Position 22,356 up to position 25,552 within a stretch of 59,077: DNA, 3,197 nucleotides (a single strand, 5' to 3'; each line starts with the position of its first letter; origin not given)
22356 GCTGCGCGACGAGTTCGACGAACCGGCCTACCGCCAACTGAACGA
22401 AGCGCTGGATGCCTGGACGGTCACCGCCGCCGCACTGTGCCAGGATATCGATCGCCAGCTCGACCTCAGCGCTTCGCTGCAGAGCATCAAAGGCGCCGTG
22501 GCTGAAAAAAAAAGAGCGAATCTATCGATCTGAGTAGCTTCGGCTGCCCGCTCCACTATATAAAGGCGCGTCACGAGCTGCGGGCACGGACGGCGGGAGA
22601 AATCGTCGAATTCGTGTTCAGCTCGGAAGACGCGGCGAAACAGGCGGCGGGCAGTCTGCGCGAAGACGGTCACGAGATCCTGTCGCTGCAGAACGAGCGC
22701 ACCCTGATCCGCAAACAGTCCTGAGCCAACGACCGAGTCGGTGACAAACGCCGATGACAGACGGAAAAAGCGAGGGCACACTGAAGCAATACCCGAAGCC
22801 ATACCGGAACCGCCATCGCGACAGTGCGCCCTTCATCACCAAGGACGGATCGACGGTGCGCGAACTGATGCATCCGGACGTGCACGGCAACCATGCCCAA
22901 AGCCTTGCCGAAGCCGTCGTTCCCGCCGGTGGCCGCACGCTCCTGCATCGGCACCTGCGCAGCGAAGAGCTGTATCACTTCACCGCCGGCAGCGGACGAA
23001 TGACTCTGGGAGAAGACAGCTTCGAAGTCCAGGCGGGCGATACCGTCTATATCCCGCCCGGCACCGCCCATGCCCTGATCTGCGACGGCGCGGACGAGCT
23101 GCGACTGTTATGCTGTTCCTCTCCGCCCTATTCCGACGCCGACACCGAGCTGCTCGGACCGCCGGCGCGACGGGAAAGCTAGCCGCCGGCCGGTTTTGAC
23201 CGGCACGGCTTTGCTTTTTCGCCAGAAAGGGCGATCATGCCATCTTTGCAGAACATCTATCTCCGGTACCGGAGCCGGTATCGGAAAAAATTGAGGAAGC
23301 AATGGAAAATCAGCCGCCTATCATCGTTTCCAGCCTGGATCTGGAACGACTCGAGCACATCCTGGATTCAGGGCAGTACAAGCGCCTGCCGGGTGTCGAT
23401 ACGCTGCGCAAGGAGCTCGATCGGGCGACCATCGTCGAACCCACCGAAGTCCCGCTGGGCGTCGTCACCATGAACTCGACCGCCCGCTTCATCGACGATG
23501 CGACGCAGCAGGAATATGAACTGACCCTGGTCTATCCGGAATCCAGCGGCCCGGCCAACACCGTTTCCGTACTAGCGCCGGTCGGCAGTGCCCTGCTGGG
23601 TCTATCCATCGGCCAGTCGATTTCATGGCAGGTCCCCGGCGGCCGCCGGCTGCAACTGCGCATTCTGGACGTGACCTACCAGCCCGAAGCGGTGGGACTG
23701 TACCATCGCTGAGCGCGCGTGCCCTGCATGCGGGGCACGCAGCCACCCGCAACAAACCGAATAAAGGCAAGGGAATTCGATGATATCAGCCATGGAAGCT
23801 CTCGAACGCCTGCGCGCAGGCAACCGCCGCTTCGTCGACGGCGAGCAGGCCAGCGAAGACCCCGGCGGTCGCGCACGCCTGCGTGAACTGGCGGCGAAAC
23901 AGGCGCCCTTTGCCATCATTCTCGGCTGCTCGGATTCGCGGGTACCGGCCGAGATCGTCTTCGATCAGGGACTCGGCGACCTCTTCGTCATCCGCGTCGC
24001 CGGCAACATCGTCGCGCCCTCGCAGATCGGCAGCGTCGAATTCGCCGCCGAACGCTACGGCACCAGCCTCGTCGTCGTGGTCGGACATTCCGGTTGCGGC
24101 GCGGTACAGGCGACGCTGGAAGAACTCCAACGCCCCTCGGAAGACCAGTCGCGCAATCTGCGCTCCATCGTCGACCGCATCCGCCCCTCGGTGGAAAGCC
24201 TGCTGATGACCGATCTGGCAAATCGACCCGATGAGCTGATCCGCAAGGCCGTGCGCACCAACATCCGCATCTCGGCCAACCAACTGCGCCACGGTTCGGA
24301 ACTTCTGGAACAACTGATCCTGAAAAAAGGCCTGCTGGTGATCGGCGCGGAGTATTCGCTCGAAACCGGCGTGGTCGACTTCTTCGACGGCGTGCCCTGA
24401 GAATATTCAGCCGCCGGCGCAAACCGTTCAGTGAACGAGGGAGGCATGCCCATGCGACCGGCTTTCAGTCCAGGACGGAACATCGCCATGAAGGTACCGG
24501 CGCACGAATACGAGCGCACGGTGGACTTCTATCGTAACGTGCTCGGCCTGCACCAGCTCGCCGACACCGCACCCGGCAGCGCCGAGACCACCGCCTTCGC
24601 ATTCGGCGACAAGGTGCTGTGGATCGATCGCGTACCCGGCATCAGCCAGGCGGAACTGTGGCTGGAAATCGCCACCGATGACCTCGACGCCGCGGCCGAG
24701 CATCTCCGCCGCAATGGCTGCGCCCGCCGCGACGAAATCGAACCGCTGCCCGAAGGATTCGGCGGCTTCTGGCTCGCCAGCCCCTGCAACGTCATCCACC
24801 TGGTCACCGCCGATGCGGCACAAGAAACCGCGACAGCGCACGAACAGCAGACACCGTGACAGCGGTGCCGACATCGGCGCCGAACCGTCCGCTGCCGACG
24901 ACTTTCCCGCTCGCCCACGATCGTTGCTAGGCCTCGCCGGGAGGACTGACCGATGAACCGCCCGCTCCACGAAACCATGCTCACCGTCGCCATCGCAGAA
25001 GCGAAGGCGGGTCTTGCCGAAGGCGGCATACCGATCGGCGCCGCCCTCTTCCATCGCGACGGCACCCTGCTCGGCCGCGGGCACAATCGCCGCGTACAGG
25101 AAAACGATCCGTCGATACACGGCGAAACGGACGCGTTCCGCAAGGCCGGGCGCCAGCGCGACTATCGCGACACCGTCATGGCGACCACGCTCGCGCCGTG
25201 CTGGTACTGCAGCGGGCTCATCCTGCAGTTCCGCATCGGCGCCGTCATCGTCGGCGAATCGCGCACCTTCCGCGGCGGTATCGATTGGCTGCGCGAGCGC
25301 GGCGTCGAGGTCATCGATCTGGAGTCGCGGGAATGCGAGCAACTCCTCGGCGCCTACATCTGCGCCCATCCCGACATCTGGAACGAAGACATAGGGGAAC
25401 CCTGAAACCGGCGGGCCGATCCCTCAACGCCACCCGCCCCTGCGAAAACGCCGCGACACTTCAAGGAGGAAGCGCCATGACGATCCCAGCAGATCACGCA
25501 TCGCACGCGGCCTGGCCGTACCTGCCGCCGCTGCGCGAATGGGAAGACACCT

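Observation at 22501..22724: TusA-like sulfur-carrier frame with no start codon, in the -1 frame across an A9 slippery run at the end of the sulfite reductase gene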

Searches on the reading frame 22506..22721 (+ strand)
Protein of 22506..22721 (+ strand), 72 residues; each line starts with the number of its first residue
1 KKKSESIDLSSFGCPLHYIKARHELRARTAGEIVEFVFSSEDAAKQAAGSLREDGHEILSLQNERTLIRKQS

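Call 6: search_protein_families(library=pfam, proteins=[window:22506-22721:+], max_evalue=0.1)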
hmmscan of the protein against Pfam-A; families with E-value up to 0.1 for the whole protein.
seq(72 aa): 1 family
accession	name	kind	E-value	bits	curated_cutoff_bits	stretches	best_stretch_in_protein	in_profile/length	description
PF01206.22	TusA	-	2.8e-06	27.5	28.6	1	6-63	2-59/70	Sulfurtransferase TusA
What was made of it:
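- On TusA/SirA sulfur-carrier family (PF01206): The window peptide scores 27.5 bits against the cut-off of 28.6 (E 2.8e-6; call 6).
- Checked: TusA identity: Pfam PF01206 scores 27.5 bits (E 2.8e-6), just under the gathering cut-off of 28.6 (call 6).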

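Call 7: search_protein_families(library=ncbifam, proteins=[window:22506-22721:+], max_evalue=0.1)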
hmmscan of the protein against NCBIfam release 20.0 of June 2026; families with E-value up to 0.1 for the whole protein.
seq(72 aa): 1 family
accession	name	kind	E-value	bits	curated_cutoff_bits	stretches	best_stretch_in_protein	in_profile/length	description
NF008242.0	PRK11018.1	equivalog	0.0028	17.2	79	1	5-69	9-73/78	sulfurtransferase-like selenium metabolism protein YedF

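Call 38: search_protein_families(library=pfam, alignment_id=A4, max_evalue=0.01)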
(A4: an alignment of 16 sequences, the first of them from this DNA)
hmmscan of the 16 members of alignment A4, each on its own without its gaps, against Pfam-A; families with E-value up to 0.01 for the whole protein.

A. member 1, seq(72 aa): 1 family
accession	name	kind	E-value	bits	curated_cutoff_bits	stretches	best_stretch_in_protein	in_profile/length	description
PF01206.22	TusA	-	2.8e-06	27.5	28.6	1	6-63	2-59/70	Sulfurtransferase TusA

B. families by the number of members that match (of 16 scanned): 2 families
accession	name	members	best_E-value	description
PF01206.22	TusA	12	4.5e-10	Sulfurtransferase TusA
PF18776.7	Hexapep_loop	1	0.0029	Hexapeptide repeat including loop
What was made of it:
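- On TusA/SirA sulfur-carrier family (PF01206): Twelve of 16 orthologous peptides match at E 0.01 or better, the best at 4.5e-10 (call 38).
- Checked: Twelve of 16 orthologous -1-frame peptides hit PF01206, the best at 4.5e-10 (call 38).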

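Call 39: search_solved_structures(query=A4, max_evalue=0.01, show_alignments=1)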
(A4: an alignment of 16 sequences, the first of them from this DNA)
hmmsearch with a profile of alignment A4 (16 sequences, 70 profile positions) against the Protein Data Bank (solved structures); distinct sequences matched with E-value up to 0.01: 0.

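Call 53: search_solved_structures(query=A4, max_evalue=10, show_alignments=2)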
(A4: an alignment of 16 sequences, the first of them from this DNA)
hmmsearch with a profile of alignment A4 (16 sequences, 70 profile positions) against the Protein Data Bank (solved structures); distinct sequences matched with E-value up to 10: 6.
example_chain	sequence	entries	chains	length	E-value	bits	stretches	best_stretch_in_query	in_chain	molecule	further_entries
2edf_A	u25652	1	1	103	0.24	14.6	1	5-31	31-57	Obscurin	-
5i8l_A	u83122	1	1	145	0.29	14.3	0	42-67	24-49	Lysozyme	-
1a9x_A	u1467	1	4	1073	0.35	14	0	42-66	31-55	CARBAMOYL PHOSPHATE SYNTHETASE (LARGE CHAIN)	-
1ce8_A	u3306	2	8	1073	0.36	14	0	42-66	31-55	PROTEIN (CARBAMOYL-PHOSPHATE SYNTHASE) | carbamoyl phosphate synthetase large chain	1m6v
1bxr_A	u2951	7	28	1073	0.57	13.3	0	42-66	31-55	CARBAMOYL-PHOSPHATE SYNTHASE | CARBAMOYL PHOSPHATE SYNTHETASE: LARGE SUBUNIT | CARBAMOYL PHOSPHATE SYNTHETASE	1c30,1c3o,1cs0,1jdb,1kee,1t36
9qkx_A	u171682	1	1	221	0.65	13.2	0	20-43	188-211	Chains: A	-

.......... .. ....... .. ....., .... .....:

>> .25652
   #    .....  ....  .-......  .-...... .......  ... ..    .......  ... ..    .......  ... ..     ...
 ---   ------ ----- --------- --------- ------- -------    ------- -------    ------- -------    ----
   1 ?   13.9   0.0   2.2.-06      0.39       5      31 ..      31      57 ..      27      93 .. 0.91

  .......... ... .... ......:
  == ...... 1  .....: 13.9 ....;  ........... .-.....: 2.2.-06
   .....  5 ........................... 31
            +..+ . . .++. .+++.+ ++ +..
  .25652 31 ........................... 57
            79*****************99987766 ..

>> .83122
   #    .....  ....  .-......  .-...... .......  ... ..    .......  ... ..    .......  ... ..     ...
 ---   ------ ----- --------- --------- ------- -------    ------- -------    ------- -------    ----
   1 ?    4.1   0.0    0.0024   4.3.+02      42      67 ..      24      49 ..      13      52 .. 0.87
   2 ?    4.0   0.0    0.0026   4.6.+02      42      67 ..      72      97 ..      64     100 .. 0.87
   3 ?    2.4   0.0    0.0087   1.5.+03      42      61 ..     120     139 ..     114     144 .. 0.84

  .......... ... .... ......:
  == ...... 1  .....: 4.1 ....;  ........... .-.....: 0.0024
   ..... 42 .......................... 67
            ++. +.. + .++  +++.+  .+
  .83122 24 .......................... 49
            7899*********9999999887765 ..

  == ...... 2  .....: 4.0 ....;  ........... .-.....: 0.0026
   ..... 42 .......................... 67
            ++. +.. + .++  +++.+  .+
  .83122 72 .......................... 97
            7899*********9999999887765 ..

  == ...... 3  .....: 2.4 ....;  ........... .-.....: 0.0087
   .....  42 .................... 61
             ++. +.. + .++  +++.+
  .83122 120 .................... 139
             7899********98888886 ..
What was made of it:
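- On TusA/SirA sulfur-carrier family (PF01206): A sequence profile finds no PDB TusA (calls 39, 53).
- Tried and rejected: A profile of the -1-frame peptides against PDB sequences found no TusA entry even at E 10 (calls 39, 53).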

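Call 61: predict_structure(alignment_id=A6)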
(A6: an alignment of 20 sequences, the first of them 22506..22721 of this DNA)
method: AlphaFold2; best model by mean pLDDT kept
length: 72 residues; sequences in the alignment: 20
mean_pLDDT: 91.6   pTM: 0.78
mean pLDDT of the five models: 91.6, 91.2, 91.1, 90.5, 90.1
residues with pLDDT >= 90: 61; 70-90: 8; 50-70: 3; < 50: 0
segments of 3 or more residues with pLDDT < 50: none
pLDDT, mean of each block of 10 residues (from residue 1): 79 88 93 95 95 96 95 86
secondary structure, 60 per line:
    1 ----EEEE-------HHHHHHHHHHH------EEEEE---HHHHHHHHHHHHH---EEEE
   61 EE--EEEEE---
elements in order: E5-8 H16-26 E33-37 H41-53 E57-62 E65-69
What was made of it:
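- Checked: The AlphaFold model of the 72 aa has pLDDT 91.6 (call 61).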

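Call 67: fold_search(model_id=the predicted structure, library=pdb)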
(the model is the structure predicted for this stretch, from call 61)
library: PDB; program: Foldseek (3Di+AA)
matches with E <= 10: 594; with E <= 0.001: 0
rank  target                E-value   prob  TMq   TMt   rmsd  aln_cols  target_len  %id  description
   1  1dcj_MODEL_1_A        1.3e-03  1.00  0.77  0.70   3.4        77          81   21  SOLUTION STRUCTURE OF YHHP, A NOVEL ESCHERICHIA COLI PROTEIN IMPLICATED IN THE CELL DIVISION (released 2001-07-18)
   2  3lvj_C                1.8e-03  1.00  0.78  0.74   2.4        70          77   21  Crystal Structure of E.coli IscS-TusA complex (form 1) (released 2010-04-21)
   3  3lvk_B                2.7e-03  1.00  0.80  0.76   2.5        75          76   21  Crystal Structure of E.coli IscS-TusA complex (form 2) (released 2010-04-21)
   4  2lxr_MODEL_1_A        4.6e-03  1.00  0.71  0.68   3.1        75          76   17  Solution structure of HP1264 from Helicobacter pylori (released 2012-10-03)
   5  8k1r_A                6.9e-03  1.00  0.83  0.17   1.9        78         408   19  YeeE(TsuA)-YeeD(TsuB) complex for thiosulfate uptake (released 2024-03-27)
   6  8j4c_A                9.0e-03  1.00  0.72  0.15   3.6        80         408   19  YeeE(TsuA)-YeeD(TsuB) complex for thiosulfate uptake (released 2024-03-27)
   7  8k1r_B                1.6e-02  1.00  0.81  0.16   1.7        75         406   20  YeeE(TsuA)-YeeD(TsuB) complex for thiosulfate uptake (released 2024-03-27)
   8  1jdq_MODEL_1_A        9.8e-02  0.51  0.41  0.34   6.1        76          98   17  Solution Structure of TM006 Protein from Thermotoga maritima (released 2002-02-27)
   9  2d9i_MODEL_1_A        1.0e-01  0.85  0.57  0.45   5.8        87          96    7  Solution structure of the SMR domain of NEDD4-binding protein 2 (released 2006-06-09)
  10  3hz7                  1.3e-01  0.96  0.62  0.60   3.6        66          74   21  Crystal Structure of the SirA-like protein (DSY4693) from Desulfitobacterium hafniense, Northeast Structural Genomics Co (released 2009-07-07)
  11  3mcz_A                1.9e-01  0.75  0.60  0.16   6.2       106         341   12  The Structure of an O-methyltransferase family protein from Burkholderia thailandensis. (released 2010-05-26)
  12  1rq8_MODEL_1_A        2.2e-01  0.89  0.60  0.48   3.8        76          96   16  Solution structure of the hypothetical protein SAV1595 from Staphylococcus aureus, a putative RNA binding prot (released 2004-07-06)
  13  8tjj_D                2.3e-01  0.35  0.44  0.15   7.2       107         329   11  SAM-dependent methyltransferase RedM bound to SAM (released 2023-12-13)
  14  8d84_A                2.8e-01  0.60  0.48  0.12   4.0        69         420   14  E. faecium MurAA in complex with UDP-N-acetylmuramic acid (UNAM) and a covalent adduct of PEP with Cys119 (released 2023-07-05)
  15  3mcz_B                3.2e-01  0.66  0.60  0.17   6.3       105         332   13  The Structure of an O-methyltransferase family protein from Burkholderia thailandensis. (released 2010-05-26)
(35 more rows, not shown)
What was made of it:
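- On TusA/SirA sulfur-carrier family (PF01206): The top Foldseek hits are 1dcj, 3lvj_C, 3lvk_B and 8k1r (TM 0.70-0.83) (calls 61, 67).
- Checked: Its best PDB matches are E. coli TusA/YhhP (1dcj, 3lvj_C, 3lvk_B; TM 0.70-0.80) and YeeD (call 67).
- Tried and rejected: The fold comparison was needed instead (call 67).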

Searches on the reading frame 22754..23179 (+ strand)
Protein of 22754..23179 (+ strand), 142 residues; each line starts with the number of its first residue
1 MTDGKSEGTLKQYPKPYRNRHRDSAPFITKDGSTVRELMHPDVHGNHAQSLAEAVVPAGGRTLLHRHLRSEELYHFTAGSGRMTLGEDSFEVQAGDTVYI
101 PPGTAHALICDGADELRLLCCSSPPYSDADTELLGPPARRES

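Call 6: search_protein_families(library=pfam, proteins=[window:22754-23179:+], max_evalue=0.1)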
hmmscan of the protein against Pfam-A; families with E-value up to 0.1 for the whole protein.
window:22754-23179:+ (142 aa): 10 families
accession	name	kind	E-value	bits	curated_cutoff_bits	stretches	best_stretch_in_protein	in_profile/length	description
PF07883.17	Cupin_2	-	7.5e-14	51.6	27.2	1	55-120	4-68/70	Cupin domain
PF00190.28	Cupin_1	-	7.2e-07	29.3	22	1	25-118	7-110/151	Cupin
PF02311.25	AraC_binding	-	1e-05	25.7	21.1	1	65-120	19-73/135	AraC-like ligand binding domain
PF01050.24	MannoseP_isomer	-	5.8e-05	23.7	23.6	1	55-129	34-108/116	Mannose-6-phosphate isomerase C-terminal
PF05899.18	Cupin_3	-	0.00041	20.4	23.5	1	70-105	25-61/74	EutQ-like cupin domain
PF08007.18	JmjC_2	-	0.016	15.2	22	1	89-112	87-110/127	JmjC domain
PF04314.18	PCuAC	-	0.02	15.2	29.4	1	44-116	25-89/109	Copper chaperone PCu(A)C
PF02373.28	JmjC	-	0.046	14.6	24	1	89-110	82-103/114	JmjC domain, hydroxylase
PF16867.11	DMSP_lyase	-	0.048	13.8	27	1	65-109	111-154/162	Dimethlysulfonioproprionate lyase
PF06560.17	GPI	-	0.055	13.2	20.7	1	69-122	82-144/182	Glucose-6-phosphate isomerase (GPI)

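Call 42: search_protein_families(library=ncbifam, proteins=[window:22754-23179:+], max_evalue=0.00001)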
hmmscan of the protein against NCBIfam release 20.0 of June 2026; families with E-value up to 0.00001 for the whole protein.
window:22754-23179:+ (142 aa): 1 family
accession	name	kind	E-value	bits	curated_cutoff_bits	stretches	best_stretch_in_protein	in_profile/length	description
TIGR03404.1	bicupin_oxalic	subfamily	5e-06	25.8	254.2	1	7-119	204-320/367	bicupin, oxalate decarboxylase family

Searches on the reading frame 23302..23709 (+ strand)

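Call 42: search_protein_families(library=ncbifam, proteins=[window:23302-23709:+], max_evalue=0.00001)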
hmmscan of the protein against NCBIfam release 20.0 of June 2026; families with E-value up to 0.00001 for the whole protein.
window:23302-23709:+ (136 aa): 6 families
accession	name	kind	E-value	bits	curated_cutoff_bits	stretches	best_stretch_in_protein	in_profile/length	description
NF004396.0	PRK05753.1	equivalog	1.4e-45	154.4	109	1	2-135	2-136/137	nucleoside diphosphate kinase regulator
TIGR01462.1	greA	subfamily_domain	2.9e-11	43.6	139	1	32-124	58-150/151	transcription elongation factor GreA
NF001263.0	PRK00226.1-4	equivalog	1e-09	38.5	145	1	33-125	66-158/160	transcription elongation factor GreA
NF001261.0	PRK00226.1-2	equivalog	1.2e-09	38.3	167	1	32-127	62-157/157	transcription elongation factor GreA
NF002506.1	PRK01885.1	equivalog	7.9e-07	28.9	188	1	34-127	63-155/156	transcription elongation factor GreB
NF011309.0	PRK14720.1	equivalog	2.5e-06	25.9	714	1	32-124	808-900/906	transcription elongation factor GreA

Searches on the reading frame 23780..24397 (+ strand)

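Call 42: search_protein_families(library=ncbifam, proteins=[window:23780-24397:+], max_evalue=0.00001)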
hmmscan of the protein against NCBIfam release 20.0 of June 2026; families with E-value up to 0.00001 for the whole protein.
window:23780-24397:+ (206 aa): 2 families
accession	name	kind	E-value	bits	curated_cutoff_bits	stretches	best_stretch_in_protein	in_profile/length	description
NF011765.0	PRK15219.1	subfamily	1.5e-41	142.4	221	1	7-202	56-244/245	carbonic anhydrase family protein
NF007756.0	PRK10437.1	equivalog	6.2e-14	52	251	1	23-115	18-110/220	carbonate dehydratase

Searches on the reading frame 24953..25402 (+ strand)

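Call 42: search_protein_families(library=ncbifam, proteins=[window:24953-25402:+], max_evalue=0.00001)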
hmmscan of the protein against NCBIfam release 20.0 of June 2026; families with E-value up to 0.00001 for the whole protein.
window:24953-25402:+ (150 aa): 2 families
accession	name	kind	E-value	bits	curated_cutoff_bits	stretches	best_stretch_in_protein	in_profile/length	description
NF008113.2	PRK10860.1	equivalog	1e-15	57.9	150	1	6-107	7-110/165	tRNA adenosine(34) deaminase TadA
TIGR00326.1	eubact_ribD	equivalog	6.6e-06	25.6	156.35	1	13-136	6-133/343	bifunctional diaminohydroxyphosphoribosylaminopyrimidine deaminase/5-amino-6-(5-phosphoribosylamino)uracil reductase RibD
